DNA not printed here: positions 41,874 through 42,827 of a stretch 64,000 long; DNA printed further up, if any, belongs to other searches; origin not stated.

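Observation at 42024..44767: Translationally coupled membrane protein and GmrSD-like nuclease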

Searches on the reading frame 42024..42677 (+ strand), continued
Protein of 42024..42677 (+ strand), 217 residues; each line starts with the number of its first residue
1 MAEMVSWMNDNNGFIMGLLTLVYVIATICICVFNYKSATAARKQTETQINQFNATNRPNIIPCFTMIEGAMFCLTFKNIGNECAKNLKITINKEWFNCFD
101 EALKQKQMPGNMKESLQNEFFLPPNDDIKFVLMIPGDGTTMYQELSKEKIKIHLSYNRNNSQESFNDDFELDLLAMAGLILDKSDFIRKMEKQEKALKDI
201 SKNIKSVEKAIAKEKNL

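Call 54: search_protein_families(library=padloc, proteins=[L048:567-3860:+, L048:3870-4511:+, L048:5165-7114:+, L048:7116-7925:+, L001:2322-5963:+, L001:6911-8056:+, L001:9734-11737:+, L022:5163-5942:+, L013:440-1390:+, L042:5153-5968:+], max_evalue=0.0001)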
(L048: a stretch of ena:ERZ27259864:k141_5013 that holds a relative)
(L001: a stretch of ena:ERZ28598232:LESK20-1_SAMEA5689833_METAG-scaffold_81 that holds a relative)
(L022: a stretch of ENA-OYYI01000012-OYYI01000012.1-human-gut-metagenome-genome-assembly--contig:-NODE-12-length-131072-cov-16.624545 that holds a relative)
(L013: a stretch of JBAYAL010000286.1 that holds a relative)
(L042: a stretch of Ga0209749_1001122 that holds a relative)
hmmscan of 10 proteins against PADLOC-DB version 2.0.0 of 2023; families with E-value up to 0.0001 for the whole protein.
L048:567-3860:+ (1097 aa): 33 families (the best 25 are shown)
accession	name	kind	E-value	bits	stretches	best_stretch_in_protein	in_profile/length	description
PDLC01075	C3a139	-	1.3e-111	372.6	1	1-1096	1-947/948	HKD+Snf2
PDLC02621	DrmD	-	6.7e-36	121.9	2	579-859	388-639/1040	DrmD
PDLC02193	PLD_Helicase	-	1.1e-26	91.3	1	679-902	647-858/905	-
PDLC02623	DrmD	-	3.9e-26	89.1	1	702-891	510-669/1040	DrmD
PDLC00659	HmaA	-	9.4e-26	87.9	1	678-847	464-614/1176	SNF2 helicase / DEAD-box helicase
PDLC02500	BrxHI|BrxHII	-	2.1e-24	84.1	1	797-855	527-584/933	BrxHI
PDLC02619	DrmD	-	1.4e-22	77.7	2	669-852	359-542/872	DrmD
PDLC04556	PDC-M27C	-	2.9e-22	76.9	2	254-314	39-102/892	-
PDLC03830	ZacC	-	3.4e-22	76.9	2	352-417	237-298/1019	-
PDLC02572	DrmA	-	7.6e-22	75.1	2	588-848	394-626/1043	DrmA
PDLC02633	DrmD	-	1.3e-21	74.4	1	587-857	398-642/839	DrmD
PDLC02840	DpdE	-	1.6e-20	71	2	694-850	531-661/1091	DpdE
PDLC02632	DrmD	-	1.9e-19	67.6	2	588-851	397-632/662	DrmD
PDLC02843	DpdE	-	1.3e-18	64.3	2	252-413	160-303/1091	DpdE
PDLC04554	PDC-M27C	-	2.6e-15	53.8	2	255-313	40-101/1217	-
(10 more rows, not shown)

L048:3870-4511:+ (213 aa): 0 families

L048:5165-7114:+ (649 aa): 24 families
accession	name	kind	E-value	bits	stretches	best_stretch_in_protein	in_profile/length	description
PDLC03634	MTase_III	-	1.3e-228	758.9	1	1-645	2-618/621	Type III methyltransferase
PDLC03637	MTase_III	-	4.5e-115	383.2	1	7-491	42-498/513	Type III methyltransferase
PDLC03641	MTase_III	-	1.2e-112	375.7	1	5-495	5-495/657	Type III methyltransferase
PDLC03643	MTase_III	-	2.2e-101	338.3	1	180-539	1-359/465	Type III methyltransferase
PDLC03644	MTase_III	-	6.6e-81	270.7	1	81-451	22-386/542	Type III methyltransferase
PDLC03640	MTase_III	-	4.2e-61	205.1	2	97-254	43-199/654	Type III methyltransferase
PDLC03642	MTase_III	-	3e-57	192.5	1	58-449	41-400/528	Type III methyltransferase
PDLC03639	MTase_III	-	2.2e-51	173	2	96-329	86-298/639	Type III methyltransferase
PDLC03636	MTase_III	-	4.4e-51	172.3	3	169-292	89-215/575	Type III methyltransferase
PDLC03635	MTase_III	-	1.4e-38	131.1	3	169-261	260-356/708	Type III methyltransferase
PDLC03354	MTase_II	-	3.2e-37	126.5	1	60-494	24-411/425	Type II methyltransferase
PDLC03638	MTase_III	-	1.4e-34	117.6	2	174-446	429-665/816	Type III methyltransferase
PDLC03278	MTase_II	-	1.9e-32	111.2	2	172-258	42-126/390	Type II methyltransferase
PDLC03646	MTase_III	-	1.5e-31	107.1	3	292-461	675-841/1057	Type III methyltransferase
PDLC03633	MTase_III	-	1.1e-22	78.5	1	88-253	68-228/616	Type III methyltransferase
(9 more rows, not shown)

L048:7116-7925:+ (269 aa): 0 families

L001:2322-5963:+ (1213 aa): 0 families

L001:6911-8056:+ (381 aa): 0 families

L001:9734-11737:+ (667 aa): 1 family
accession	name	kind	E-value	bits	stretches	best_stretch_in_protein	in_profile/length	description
PDLC03434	REase_II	-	1.4e-203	676.5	1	1-644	5-686/713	Type II restriction enzyme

L022:5163-5942:+ (259 aa): 0 families

L013:440-1390:+ (316 aa): 1 family
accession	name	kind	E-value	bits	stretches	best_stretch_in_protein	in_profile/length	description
PDLC03815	RTasDUF1848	-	3.7e-50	169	1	6-272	1-241/242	DRT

L042:5153-5968:+ (271 aa): 0 families

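Call 63: search_protein_families(library=ncbifam, proteins=[window:42024-42674:+, L048:3870-4511:+, L001:2322-5963:+], max_evalue=0.001)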
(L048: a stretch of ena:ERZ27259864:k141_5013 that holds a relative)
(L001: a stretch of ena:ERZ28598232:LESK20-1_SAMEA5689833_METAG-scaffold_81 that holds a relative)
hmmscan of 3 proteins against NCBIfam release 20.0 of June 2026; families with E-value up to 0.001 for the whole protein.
window:42024-42674:+ (217 aa): 0 families

L048:3870-4511:+ (213 aa): 0 families

L001:2322-5963:+ (1213 aa): 3 families
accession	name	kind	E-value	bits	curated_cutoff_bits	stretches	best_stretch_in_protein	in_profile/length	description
NF053862.1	DS9_1_antiphage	equivalog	3.9e-09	35.9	420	1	2-136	195-329/486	anti-phage phosphoesterase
TIGR00619.1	sbcd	subfamily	1.7e-06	28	77.65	1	1-89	1-88/252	exonuclease subunit SbcD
TIGR04123.1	P_estr_lig_assc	hypoth_equivalog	8e-05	22.1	150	1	2-90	22-111/207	ligase-associated DNA damage response endonuclease PdeM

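Call 70: fold_search(model_id=the predicted structure, library=viral)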
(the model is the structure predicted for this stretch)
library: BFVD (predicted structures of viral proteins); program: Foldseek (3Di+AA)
matches with E <= 10: 392; with E <= 0.001: 2
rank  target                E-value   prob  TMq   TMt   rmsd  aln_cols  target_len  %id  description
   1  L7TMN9                2.2e-06  1.00  0.50  0.38  10.6       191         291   17  Transmembrane protein [Rhizobium phage RHEph01]
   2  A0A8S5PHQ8            1.4e-05  1.00  0.42  0.39  13.4       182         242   13  Uncharacterized protein [Siphoviridae sp. ctUGQ45]
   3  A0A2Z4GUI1            2.0e-03  1.00  0.35  0.41   9.9       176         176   13  (no name in the UniProt tables at hand)
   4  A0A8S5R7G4            8.0e-03  1.00  0.37  0.32  11.9       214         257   12  Uncharacterized protein [virus sp. ctah610]
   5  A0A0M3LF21            6.2e-02  0.69  0.24  0.08  13.5       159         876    8  Membrane protein TE19 [Testudinid alphaherpesvirus 3]
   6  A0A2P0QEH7            7.7e-02  0.38  0.19  0.14  15.6       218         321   16  Uncharacterized protein [Haloarcula hispanica pleomorphic virus 4]
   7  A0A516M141            9.1e-02  0.54  0.21  0.18   9.7       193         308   11  (no name in the UniProt tables at hand)
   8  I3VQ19                9.6e-02  0.72  0.25  0.15   8.4       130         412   12  B39.4 [miniopterid betaherpesvirus 1]
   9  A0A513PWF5            1.0e-01  0.91  0.27  0.50   5.5       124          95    6  Bacterial Ig-like domain-containing protein [Vibrio phage 2 TSL-2019]
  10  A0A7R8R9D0            1.3e-01  0.69  0.26  0.43   8.7       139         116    8  Uncharacterized protein [Klebsiella phage vB_KvM-Eowyn]
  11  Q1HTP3                1.3e-01  0.54  0.25  0.18  10.7       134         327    4  W2R [Squirrelpox virus]
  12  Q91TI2                1.4e-01  0.66  0.24  0.17  13.0       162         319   10  T119 [Tupaiid herpesvirus 1 (strain 1)]
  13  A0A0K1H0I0            1.5e-01  0.69  0.24  0.26   8.1       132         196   13  Protein US2 [Cynomolgus macaque cytomegalovirus strain Mauritius]
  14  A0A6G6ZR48            1.5e-01  0.60  0.24  0.25   9.2       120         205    9  (no name in the UniProt tables at hand)
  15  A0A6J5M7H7            1.5e-01  0.47  0.21  0.14  11.2       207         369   12  Uncharacterized protein [uncultured Caudovirales phage]
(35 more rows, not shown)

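Call 72: search_dna_similar(query=window:42024-42674:+, collection=phages, mode=protein, max_evalue=0.001, max_rows=20)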
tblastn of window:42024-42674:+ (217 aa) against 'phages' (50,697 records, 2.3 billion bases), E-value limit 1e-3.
No match.

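Call 73: search_dna_similar(query=window:42024-42674:+, collection=plasmids, mode=protein, max_evalue=0.001, max_rows=30)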
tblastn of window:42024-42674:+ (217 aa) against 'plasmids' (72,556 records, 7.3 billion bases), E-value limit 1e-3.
Records with a match: 1; places in all: 1; records where one place covers at least 80% of the query: 1.
Best place of each record, by identity: <60% 1.
By first word of the organism name: Pusillibacter 1.
By predicted mobility (MOB-suite, as given by PLSDB): conjugative 1.
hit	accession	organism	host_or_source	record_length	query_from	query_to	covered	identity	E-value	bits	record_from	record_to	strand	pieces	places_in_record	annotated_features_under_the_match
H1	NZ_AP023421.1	Pusillibacter faecalis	Homo sapiens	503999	14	213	92%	25.4%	3e-6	54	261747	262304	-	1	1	hypothetical protein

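Call 74: get_annotated_region(hit=H1, flank=7000)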
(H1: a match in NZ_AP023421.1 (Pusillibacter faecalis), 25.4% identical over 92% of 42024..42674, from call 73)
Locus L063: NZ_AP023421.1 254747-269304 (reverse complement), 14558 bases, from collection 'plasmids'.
description: Pusillibacter faecalis strain MM59 plasmid pMM59_01
organism: Pusillibacter faecalis (NCBI taxid 2714358)
taxonomy: Bacteria; Bacillota; Clostridia; Eubacteriales; Oscillospiraceae; Pusillibacter; Pusillibacter faecalis
host: -; source: Homo sapiens; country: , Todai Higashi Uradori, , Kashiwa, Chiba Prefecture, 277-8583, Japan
typing (MOB-suite, as given by PLSDB): conjugative; relaxase MOBQ,MOBV; mating-pair formation MPF_T
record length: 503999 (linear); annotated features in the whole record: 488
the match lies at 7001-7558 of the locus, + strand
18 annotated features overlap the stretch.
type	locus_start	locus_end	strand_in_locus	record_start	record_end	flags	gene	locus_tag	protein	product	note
CDS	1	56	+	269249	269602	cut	-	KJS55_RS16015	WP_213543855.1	replication initiator protein A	-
CDS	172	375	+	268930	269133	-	-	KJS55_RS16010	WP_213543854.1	hypothetical protein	-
CDS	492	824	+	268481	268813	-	mobC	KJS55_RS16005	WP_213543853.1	plasmid mobilization relaxosome protein MobC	-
CDS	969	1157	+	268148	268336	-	-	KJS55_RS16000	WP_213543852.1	DNA-binding protein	-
CDS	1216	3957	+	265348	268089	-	-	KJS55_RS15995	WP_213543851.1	DEAD/DEAH box helicase family protein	-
CDS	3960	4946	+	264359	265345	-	-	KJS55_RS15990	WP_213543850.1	hypothetical protein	-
CDS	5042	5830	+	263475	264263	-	-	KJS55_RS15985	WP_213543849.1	hypothetical protein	-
CDS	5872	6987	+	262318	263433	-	-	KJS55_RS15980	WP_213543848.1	restriction endonuclease subunit S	GO:0006304 - DNA modification [Evidence IEA]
CDS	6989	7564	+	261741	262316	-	-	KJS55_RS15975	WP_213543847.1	hypothetical protein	-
CDS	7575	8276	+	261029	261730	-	-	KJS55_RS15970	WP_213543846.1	hypothetical protein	-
CDS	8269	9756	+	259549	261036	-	-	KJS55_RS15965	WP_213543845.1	class I SAM-dependent DNA methyltransferase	-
CDS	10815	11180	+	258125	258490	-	-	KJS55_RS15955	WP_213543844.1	DUF1232 domain-containing protein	-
CDS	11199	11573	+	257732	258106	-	-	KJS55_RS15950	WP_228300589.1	MmcQ/YjbR family DNA-binding protein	-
CDS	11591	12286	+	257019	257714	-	-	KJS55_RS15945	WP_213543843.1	dihydrofolate reductase family protein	-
CDS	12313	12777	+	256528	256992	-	bcp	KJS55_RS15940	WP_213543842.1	thioredoxin-dependent thiol peroxidase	-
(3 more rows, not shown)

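Call 77: find_related_loci(query=A1, collection=viral_contigs, flank=5000)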
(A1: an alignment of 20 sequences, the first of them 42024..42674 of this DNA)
Query A1 (217 aa) in viral_contigs; peptide patterns used: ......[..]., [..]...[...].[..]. (x = any residue, [..] = any of these).
153 stretches matched a pattern; 2 encode a relative of the query (tblastn E <= 1e-3); 2 distinct loci.
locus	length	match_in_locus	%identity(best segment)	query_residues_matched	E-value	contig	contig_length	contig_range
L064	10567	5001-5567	21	4-209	1e-14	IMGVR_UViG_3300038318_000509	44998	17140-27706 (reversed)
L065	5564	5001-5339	33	4-132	1e-13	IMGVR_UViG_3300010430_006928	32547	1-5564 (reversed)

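Call 88: find_homologous_proteins(query=A2, max_evalue=0.00001)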
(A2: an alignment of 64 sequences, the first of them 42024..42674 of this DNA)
Query A2 (64 sequences) (217 aa, profile of the alignment): 39 proteins with E <= 0.00001 among 4143 candidates.
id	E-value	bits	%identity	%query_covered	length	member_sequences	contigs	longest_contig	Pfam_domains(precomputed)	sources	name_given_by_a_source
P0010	3.5e-67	244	67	100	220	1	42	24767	-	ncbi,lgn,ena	-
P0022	3.5e-66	241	41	96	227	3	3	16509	-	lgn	-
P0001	5.1e-66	240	100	100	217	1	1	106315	-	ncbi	-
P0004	5.3e-66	240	75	100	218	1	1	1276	-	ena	-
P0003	2.3e-65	238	88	100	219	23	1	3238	-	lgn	-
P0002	2.6e-65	238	93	100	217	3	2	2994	-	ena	-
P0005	1.6e-64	236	73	98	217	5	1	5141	-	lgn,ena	-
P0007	2.3e-64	235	75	97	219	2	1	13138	-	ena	-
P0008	2.6e-64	235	68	97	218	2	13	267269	-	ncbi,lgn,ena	-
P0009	4.1e-63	231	70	94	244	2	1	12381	-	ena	-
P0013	4.3e-63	231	67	97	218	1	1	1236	-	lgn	-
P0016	5.6e-63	230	65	94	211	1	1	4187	-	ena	-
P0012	4.0e-62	228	69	97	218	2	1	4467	-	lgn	-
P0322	5.5e-62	227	27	94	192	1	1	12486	-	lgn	-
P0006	5.5e-62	227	75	96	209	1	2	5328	-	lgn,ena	-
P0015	1.1e-60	223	67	96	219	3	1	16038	-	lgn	-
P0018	2.6e-56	209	68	89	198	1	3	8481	-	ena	-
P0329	1.8e-27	114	25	94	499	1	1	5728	PF02265.23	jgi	-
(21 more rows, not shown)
